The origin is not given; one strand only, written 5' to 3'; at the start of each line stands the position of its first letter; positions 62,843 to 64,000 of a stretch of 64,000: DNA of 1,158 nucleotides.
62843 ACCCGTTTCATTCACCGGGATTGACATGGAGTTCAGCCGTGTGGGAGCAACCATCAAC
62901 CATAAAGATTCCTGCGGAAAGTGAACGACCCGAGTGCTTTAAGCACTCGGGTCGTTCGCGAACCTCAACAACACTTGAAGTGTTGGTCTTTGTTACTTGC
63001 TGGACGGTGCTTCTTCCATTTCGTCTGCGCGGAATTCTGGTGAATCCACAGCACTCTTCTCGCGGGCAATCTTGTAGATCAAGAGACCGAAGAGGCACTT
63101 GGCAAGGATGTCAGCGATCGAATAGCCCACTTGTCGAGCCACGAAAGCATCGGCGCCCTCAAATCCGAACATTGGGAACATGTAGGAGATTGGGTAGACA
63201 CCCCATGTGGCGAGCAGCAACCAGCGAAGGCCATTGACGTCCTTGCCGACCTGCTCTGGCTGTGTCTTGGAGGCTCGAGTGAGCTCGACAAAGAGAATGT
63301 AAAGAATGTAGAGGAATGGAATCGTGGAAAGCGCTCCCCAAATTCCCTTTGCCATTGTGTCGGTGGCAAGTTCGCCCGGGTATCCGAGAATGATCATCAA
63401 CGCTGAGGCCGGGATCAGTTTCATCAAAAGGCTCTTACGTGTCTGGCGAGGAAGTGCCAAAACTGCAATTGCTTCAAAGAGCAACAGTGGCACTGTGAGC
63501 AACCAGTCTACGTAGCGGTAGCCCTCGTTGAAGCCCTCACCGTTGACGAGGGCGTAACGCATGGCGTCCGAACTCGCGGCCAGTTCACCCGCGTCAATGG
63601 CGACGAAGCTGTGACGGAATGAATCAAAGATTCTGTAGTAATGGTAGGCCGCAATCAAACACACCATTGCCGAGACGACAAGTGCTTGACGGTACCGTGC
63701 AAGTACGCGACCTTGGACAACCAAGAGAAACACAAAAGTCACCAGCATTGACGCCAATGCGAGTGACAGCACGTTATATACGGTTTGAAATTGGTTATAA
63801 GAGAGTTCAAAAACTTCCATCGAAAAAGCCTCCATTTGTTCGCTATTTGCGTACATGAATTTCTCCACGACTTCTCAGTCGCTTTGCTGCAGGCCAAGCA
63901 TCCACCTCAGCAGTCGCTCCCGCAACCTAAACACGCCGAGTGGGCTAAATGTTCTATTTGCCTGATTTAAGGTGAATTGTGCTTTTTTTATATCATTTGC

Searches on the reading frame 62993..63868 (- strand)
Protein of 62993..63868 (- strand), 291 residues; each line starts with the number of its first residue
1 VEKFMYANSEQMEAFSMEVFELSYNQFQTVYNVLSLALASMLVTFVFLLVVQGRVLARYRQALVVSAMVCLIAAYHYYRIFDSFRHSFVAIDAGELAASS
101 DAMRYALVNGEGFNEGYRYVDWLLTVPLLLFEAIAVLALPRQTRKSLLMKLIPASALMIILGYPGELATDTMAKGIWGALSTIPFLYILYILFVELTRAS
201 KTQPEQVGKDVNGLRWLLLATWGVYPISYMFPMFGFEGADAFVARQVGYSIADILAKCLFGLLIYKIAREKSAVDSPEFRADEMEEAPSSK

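Call 37: search_protein_families(library=pfam, proteins=[window:62993-63868:-], max_evalue=0.0001)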
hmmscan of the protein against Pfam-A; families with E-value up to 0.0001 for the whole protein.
window:62993-63868:- (291 aa): 1 family
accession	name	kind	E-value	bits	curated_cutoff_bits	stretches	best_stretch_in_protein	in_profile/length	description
PF01036.24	Bac_rhodopsin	-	3.7e-39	134.9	24.6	1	34-269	7-222/224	Bacteriorhodopsin-like protein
